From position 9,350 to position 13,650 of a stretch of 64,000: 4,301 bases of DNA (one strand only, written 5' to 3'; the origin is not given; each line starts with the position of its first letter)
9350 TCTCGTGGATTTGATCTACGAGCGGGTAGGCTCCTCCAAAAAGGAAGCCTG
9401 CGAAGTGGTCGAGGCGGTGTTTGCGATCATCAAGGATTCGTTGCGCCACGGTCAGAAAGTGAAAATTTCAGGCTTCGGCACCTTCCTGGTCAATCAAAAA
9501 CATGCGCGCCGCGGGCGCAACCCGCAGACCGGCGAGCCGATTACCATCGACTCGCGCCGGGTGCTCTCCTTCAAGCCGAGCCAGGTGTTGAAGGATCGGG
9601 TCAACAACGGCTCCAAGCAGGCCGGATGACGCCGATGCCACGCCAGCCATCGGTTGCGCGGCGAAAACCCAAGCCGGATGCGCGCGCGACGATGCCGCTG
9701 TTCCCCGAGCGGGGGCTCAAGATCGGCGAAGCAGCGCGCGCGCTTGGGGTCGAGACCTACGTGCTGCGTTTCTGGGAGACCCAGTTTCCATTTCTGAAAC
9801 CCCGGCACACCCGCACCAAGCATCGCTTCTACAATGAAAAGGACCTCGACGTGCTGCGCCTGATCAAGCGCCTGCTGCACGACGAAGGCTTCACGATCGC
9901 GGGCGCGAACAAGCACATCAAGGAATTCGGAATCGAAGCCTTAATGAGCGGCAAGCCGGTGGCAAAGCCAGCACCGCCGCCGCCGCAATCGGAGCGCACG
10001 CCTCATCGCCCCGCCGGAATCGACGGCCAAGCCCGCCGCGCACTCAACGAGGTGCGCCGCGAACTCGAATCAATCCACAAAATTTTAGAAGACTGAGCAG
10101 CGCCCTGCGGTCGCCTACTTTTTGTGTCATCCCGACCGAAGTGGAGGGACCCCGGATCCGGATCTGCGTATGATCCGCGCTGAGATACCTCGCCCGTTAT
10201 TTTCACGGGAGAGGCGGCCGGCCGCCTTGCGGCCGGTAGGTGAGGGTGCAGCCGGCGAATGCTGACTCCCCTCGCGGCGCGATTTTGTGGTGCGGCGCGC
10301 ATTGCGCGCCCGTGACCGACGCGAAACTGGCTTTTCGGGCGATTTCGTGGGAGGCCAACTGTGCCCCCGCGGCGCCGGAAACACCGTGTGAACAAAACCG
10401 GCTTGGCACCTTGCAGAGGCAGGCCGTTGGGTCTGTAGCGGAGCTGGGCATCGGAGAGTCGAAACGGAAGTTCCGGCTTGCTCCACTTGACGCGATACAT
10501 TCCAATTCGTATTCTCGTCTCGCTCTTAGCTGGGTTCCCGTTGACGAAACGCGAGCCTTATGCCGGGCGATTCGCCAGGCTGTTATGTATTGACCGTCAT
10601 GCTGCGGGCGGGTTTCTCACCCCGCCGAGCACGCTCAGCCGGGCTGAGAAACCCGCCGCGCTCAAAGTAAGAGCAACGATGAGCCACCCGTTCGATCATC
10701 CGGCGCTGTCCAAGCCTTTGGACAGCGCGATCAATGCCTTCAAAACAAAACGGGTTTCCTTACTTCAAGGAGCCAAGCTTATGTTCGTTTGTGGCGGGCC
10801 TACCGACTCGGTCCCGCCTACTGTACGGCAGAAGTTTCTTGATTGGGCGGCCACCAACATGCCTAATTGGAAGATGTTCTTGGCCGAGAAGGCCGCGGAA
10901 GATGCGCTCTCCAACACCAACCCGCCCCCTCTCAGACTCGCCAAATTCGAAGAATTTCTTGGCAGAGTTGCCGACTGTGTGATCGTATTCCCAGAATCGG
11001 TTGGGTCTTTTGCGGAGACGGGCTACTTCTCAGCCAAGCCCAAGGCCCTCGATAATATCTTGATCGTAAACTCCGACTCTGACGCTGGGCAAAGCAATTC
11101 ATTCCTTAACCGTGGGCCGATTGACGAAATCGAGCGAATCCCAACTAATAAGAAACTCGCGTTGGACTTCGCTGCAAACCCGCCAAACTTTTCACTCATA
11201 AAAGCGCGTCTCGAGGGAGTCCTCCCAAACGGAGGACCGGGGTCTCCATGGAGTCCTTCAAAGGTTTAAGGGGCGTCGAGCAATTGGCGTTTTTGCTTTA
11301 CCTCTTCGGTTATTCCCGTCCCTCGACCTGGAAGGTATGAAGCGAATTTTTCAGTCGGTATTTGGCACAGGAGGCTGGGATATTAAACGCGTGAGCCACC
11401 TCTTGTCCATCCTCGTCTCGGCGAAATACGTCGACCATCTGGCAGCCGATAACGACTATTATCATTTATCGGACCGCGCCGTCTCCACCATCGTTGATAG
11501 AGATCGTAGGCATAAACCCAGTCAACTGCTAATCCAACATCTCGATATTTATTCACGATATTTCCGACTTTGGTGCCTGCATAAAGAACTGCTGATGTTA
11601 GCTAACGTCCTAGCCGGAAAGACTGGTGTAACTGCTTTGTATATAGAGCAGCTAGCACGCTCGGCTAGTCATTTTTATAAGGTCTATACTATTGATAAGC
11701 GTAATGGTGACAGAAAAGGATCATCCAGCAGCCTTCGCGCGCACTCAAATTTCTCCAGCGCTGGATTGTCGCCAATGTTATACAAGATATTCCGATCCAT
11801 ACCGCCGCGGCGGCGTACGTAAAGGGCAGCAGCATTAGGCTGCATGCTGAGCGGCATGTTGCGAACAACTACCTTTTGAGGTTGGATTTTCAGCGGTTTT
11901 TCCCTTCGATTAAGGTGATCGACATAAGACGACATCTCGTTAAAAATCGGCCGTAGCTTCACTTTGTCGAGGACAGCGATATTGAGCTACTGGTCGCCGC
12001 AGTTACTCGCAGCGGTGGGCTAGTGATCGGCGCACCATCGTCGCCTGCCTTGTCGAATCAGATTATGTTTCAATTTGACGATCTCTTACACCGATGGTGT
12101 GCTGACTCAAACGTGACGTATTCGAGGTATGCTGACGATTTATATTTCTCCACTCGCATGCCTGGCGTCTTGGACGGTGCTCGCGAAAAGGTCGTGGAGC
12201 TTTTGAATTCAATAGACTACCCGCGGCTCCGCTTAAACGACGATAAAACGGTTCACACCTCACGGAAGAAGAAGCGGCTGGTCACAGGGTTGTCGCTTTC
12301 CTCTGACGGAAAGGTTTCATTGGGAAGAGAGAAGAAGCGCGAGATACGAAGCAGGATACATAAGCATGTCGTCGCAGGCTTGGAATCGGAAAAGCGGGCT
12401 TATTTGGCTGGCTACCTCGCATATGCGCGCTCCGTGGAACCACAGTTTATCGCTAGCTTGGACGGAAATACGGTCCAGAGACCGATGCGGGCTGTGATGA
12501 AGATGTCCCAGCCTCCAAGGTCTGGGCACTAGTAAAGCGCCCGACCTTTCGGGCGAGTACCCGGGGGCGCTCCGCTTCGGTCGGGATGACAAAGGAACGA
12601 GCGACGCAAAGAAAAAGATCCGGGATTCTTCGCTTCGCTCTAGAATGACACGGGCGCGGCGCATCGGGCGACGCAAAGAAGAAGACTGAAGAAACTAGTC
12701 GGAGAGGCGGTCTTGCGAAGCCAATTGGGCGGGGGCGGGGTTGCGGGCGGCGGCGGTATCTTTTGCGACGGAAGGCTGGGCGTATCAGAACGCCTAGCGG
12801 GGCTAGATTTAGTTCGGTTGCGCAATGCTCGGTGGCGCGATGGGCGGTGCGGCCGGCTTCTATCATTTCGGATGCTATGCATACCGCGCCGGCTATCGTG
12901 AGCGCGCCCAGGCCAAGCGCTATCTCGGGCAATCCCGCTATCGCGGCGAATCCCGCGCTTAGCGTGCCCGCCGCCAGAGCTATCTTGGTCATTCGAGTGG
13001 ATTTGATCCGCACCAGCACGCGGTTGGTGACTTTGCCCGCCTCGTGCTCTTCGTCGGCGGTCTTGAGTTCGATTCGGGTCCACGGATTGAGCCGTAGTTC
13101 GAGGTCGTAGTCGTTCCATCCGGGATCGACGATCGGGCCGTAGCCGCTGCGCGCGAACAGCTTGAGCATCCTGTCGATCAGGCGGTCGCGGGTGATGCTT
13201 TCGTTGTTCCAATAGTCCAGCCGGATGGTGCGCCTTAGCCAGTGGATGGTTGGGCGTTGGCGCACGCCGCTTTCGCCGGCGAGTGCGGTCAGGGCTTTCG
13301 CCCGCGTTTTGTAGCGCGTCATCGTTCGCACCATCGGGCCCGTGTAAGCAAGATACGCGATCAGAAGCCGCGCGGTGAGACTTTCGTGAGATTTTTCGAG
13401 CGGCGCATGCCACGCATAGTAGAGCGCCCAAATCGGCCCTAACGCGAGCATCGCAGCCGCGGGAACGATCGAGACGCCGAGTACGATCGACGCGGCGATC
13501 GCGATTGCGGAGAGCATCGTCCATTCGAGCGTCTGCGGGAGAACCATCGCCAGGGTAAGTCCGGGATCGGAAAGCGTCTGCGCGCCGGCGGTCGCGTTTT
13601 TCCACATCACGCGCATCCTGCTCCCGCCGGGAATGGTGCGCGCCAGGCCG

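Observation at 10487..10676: Candidate msr/msd ncRNA with a1/a2 pairing and a 13 bp msd-like stem directly upstream of the effector gene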

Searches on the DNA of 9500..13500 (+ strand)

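Call 4: search_rna_families(source=window, start=9500, end=13500, threshold=evalue, max_evalue=10, show_alignments=3)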
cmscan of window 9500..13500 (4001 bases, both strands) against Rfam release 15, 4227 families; matches with E-value up to 10: 5.
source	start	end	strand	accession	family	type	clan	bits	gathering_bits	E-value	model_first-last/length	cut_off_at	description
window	10536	10598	+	RF00170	msr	Gene;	-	24.2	52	0.68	1-69/69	no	Retron msr RNA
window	10598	10666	-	RF03577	mir-9193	Gene; miRNA;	-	23.3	55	0.69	1-74/74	no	mir-9193 microRNA precursor family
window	11536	11599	+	RF01162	sn668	Gene; snRNA; snoRNA; CD-box;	-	18.3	40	4.6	1-65/65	no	Small nucleolar RNA sn668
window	10601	10655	-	RF02808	PyrR210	Gene; snRNA; snoRNA; HACA-box;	-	16.5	59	8.9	1-49/59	no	Pyrobaculum sRNA 210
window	9619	9689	-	RF00630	P26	Gene;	-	16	36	7.4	1-66/66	no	Pseudomonas sRNA P26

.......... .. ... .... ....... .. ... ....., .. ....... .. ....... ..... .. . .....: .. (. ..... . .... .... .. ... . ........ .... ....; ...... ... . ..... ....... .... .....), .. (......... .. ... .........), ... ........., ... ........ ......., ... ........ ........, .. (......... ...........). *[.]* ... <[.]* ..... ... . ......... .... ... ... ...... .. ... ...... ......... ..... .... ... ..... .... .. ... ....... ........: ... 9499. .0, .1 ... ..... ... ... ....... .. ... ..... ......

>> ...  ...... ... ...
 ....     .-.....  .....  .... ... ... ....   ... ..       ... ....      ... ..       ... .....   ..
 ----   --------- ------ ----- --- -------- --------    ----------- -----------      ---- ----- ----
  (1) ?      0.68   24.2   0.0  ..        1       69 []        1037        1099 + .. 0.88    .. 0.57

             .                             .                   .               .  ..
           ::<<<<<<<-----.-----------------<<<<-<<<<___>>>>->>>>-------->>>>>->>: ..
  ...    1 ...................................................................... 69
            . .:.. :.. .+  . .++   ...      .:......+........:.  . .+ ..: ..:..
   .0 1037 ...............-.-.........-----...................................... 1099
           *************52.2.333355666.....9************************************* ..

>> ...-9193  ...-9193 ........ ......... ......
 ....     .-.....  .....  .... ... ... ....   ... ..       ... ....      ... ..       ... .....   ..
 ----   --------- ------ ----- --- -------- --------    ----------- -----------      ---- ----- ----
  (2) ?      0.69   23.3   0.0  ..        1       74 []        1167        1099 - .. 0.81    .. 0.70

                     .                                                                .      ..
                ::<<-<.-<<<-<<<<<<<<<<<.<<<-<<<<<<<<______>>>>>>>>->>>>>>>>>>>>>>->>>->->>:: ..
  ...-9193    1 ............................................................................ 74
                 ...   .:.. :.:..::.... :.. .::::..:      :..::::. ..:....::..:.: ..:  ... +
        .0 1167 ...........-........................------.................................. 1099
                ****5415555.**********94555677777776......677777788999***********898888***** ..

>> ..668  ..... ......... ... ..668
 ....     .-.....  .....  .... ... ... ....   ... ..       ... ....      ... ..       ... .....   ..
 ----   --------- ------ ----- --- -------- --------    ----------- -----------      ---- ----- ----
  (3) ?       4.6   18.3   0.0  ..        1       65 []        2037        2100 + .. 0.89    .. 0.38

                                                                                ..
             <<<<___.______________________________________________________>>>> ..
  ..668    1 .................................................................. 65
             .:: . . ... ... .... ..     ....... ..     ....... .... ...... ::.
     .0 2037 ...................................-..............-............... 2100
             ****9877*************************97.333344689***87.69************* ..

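Call 37: build_rna_model(alignment_id=A2)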
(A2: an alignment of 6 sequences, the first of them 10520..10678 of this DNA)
Model R1 built from alignment A2 (6 sequences, 165 columns); structure: RNAalifold consensus.
model positions 158; base pairs 49; branch points 3; effective number of sequences 0.98; information 0.59 bits per position. Calibrated on 0.2 Mb of random sequence (short: E-values are rough).
structure used (alignment columns):
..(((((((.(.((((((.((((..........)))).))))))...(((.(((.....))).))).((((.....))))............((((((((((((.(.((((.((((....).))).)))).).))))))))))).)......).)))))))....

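Call 39: search_with_rna_model(model_id=R1, sources=[window, L001, L002, L003, L004, L005, L006, L007, L008, L009, L010, L011, L012, L013, L014, L015, L016, L017, L018, L019, L020, L021, L022, L023, L024, L025, L026, L027, L028, L029, L030, L031, L032, L033, L034, L035, L036, L037, L038, L039, L040, L041, L042, L043, L044, L045, L046, L047, L048, L049, L050, L051, L052, L053, L054, L055, L056, L057, L058, L059, L060, L061, L062, L063, L064, L065, L066, L067, L068, L069, L070, L071, L072, L073, L074, L075, L076, L077, L078, L079, L080, L081, L082, L083, L084, L085, L086, L087, L088, L089, L090], max_evalue=1)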
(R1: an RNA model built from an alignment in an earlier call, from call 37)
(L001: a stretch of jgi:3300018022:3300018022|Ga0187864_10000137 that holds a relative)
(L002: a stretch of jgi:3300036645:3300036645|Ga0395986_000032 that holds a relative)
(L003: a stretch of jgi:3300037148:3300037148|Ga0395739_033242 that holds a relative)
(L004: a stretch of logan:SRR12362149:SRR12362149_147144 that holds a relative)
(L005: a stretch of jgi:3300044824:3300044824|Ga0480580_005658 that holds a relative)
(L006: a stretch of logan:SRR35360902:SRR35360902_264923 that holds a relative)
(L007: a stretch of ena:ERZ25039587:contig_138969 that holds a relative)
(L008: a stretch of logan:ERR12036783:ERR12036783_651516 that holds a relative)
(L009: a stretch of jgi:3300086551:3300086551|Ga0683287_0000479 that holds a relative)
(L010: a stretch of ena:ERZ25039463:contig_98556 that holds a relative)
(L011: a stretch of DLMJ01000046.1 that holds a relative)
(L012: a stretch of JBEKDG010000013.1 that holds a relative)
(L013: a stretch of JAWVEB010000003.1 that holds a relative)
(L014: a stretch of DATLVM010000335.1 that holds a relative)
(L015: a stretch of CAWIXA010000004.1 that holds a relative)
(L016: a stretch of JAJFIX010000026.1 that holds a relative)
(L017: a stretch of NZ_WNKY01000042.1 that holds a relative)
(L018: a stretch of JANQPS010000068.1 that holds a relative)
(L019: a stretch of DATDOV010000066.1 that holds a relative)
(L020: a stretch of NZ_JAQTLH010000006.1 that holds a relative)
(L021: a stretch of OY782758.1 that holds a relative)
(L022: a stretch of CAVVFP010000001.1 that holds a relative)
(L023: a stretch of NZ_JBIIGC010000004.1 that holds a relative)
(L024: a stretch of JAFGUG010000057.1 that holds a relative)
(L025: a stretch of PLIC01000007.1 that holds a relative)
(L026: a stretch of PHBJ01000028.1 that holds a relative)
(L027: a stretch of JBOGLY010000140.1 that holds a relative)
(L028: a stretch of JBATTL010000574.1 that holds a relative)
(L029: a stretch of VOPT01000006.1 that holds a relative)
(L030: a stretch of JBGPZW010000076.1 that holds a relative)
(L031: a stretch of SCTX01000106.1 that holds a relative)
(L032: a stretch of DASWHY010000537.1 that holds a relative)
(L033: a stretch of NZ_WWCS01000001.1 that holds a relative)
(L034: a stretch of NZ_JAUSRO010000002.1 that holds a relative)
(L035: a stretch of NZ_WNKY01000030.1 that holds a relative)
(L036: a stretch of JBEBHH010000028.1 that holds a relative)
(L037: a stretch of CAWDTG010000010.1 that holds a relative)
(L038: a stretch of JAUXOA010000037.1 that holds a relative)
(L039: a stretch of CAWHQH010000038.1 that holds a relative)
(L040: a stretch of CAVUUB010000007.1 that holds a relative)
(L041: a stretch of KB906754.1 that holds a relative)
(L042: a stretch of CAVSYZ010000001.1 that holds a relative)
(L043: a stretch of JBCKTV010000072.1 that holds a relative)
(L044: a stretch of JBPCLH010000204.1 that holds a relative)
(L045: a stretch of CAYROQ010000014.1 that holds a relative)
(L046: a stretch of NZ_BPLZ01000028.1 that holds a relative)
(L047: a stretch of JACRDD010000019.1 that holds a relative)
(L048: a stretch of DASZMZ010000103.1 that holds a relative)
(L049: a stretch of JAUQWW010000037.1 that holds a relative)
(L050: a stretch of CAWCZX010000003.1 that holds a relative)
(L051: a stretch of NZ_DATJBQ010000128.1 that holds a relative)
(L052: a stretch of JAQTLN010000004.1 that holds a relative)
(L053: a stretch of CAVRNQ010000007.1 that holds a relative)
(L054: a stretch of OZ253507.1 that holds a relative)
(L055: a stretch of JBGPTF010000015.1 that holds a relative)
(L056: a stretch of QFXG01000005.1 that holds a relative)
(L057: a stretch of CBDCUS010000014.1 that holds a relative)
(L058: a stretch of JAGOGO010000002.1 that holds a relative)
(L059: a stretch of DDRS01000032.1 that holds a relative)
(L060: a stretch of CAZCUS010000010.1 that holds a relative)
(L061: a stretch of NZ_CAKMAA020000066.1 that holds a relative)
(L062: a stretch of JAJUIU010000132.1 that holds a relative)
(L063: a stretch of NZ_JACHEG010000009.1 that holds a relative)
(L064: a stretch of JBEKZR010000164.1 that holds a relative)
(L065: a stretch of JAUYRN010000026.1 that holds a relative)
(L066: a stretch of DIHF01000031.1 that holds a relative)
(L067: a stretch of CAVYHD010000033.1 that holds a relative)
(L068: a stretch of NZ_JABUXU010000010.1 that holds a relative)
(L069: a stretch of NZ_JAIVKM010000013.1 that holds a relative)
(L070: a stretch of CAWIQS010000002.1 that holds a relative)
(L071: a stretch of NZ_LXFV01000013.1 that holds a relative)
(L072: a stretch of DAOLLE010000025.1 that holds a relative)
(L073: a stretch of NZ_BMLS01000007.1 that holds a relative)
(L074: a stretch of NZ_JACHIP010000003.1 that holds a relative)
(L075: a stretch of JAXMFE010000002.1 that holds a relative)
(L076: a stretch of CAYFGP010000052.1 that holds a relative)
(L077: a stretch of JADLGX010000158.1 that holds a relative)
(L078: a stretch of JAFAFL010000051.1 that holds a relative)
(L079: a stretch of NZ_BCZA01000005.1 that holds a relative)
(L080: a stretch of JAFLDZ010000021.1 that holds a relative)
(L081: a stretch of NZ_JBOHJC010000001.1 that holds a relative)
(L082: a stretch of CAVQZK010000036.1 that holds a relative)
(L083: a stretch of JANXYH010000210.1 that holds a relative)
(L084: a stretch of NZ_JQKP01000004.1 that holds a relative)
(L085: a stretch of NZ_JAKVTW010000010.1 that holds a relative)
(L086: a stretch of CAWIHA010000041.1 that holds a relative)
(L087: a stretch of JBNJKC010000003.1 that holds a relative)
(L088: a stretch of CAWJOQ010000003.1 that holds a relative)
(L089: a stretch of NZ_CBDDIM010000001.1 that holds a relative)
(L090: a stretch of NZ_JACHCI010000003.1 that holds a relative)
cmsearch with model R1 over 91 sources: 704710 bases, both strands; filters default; matches with E-value up to 1: 81.
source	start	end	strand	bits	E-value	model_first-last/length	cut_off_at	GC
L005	3920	4075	+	178.5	3.8e-51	1-158/158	no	0.59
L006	255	410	+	178.5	3.8e-51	1-158/158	no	0.59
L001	3861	4018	+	175.8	2.3e-50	1-158/158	no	0.62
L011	2361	2518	+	175.8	2.3e-50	1-158/158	no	0.62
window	10520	10678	+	171.6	4.5e-49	1-158/158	no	0.62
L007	423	576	+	165.7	2.7e-47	1-158/158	no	0.6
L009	2933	3088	+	145.6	3.3e-41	1-158/158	no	0.55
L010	261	422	+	141.5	5.7e-40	1-158/158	no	0.54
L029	2306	2478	+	82.7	3.4e-22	1-158/158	no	0.58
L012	2338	2490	+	82.2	4.7e-22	1-158/158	no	0.56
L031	2408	2573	+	72.4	4.1e-19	1-158/158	no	0.55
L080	2364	2511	+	69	4.3e-18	1-158/158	no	0.59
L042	2416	2574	+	68.5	6.4e-18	1-158/158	no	0.6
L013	2408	2592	+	67.5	1.2e-17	1-158/158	no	0.53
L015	2412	2596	+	58.3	7.8e-15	1-158/158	no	0.56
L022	2411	2593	+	57.7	1.1e-14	1-158/158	no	0.57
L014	2409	2594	+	56.5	2.7e-14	1-158/158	no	0.57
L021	2388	2562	+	50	2.4e-12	1-158/158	no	0.45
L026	2291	2462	+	49.2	4.2e-12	1-158/158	no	0.49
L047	2295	2464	+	48.3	8.2e-12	1-158/158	no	0.54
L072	1602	1769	+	47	2e-11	1-158/158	no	0.54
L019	2413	2592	+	46.9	2.1e-11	1-158/158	no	0.61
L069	2189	2361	+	46.2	3.4e-11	1-158/158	no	0.49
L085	2194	2348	+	46.1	3.6e-11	1-158/158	no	0.5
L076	2278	2439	+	44.9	8.7e-11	1-158/158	no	0.43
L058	2363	2516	+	44.7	1e-10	1-158/158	no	0.52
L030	2419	2580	+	43.7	2e-10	1-158/158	no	0.58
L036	2326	2491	+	43.6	2.1e-10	1-158/158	no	0.56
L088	2356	2522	+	43.6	2.1e-10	1-158/158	no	0.54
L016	1645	1804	+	43.5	2.3e-10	1-158/158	no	0.49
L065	2356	2525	+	43.4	2.4e-10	1-158/158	no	0.36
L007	505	559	-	42.4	5e-10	85-139/158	no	0.73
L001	3929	4039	-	42.2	5.7e-10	1-158/158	no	0.63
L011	2429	2539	-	42.2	5.7e-10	1-158/158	no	0.63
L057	2340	2507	+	40.9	1.4e-09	1-158/158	no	0.47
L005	3988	4131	-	40.5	1.8e-09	1-158/158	no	0.59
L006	323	466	-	40.5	1.8e-09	1-158/158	no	0.59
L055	2429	2589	+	39.8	2.9e-09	1-158/158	no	0.63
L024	2365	2513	+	38.8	6e-09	1-158/158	no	0.39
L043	165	333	+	37.1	2e-08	1-158/158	no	0.54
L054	2317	2482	+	36.6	2.8e-08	1-158/158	no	0.55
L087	2266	2401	+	35.9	4.4e-08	1-158/158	no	0.5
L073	2282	2448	+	35.5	5.9e-08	1-158/158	no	0.43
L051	248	425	+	35.1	7.9e-08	1-158/158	no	0.56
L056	2328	2513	+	35.1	8e-08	1-158/158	no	0.39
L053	2307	2492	+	34.8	9.3e-08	1-158/158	no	0.55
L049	2349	2502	+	34.7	1e-07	1-158/158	no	0.56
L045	1674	1858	+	34.5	1.2e-07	1-158/158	no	0.45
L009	3016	3068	-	34.4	1.3e-07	87-139/158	no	0.75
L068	2360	2526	+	34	1.7e-07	1-158/158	no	0.57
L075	2343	2493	+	33.4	2.6e-07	1-158/158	no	0.63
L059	2304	2486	+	32.9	3.7e-07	1-158/158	no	0.55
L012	2401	2555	-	30.9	1.5e-06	1-158/158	no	0.55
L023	2318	2488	+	30.6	1.7e-06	1-158/158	no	0.57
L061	2326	2506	+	30.6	1.8e-06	1-158/158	no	0.51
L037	2448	2574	+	30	2.7e-06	1-158/158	no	0.56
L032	2454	2574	+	29.7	3.3e-06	1-158/158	no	0.6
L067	2310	2490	+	29.3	4.4e-06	1-158/158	no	0.53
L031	2500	2554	-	29.3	4.5e-06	85-139/158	no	0.67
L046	2319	2496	+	28.9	5.9e-06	1-158/158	no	0.51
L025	2541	2692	+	28.2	9.1e-06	1-158/158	no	0.52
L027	2274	2476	+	28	1.1e-05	1-158/158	no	0.55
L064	2143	2319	+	27.9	1.1e-05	1-158/158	no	0.55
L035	2263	2435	+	27.8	1.2e-05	1-158/158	no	0.51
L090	2360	2522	+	27.2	1.9e-05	1-158/158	no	0.53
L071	2414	2566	+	26.6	2.9e-05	1-158/158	no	0.49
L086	2362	2541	+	26.2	3.9e-05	1-158/158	no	0.57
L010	340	474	-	26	4.5e-05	1-158/158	no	0.56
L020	2385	2557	+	25.8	4.9e-05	1-158/158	no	0.35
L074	2467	2595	+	25.5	6.3e-05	1-158/158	no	0.55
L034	2330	2506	+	25.1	8.1e-05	1-158/158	no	0.53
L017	2357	2530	+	24.5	0.00012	1-158/158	no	0.49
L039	2427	2560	+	24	0.00018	1-158/158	no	0.56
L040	2284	2471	+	22.9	0.00037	1-158/158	no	0.53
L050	2289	2472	+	22.7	0.00044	1-158/158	no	0.51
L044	2399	2527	+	21.9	0.00076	1-158/158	no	0.59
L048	2349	2537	+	21.2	0.0012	1-158/158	no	0.52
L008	1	28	+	20.3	0.0023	130-158/158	5'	0.57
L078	290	455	+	15.2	0.081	1-158/158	no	0.57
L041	2279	2470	+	12.7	0.44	1-158/158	no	0.52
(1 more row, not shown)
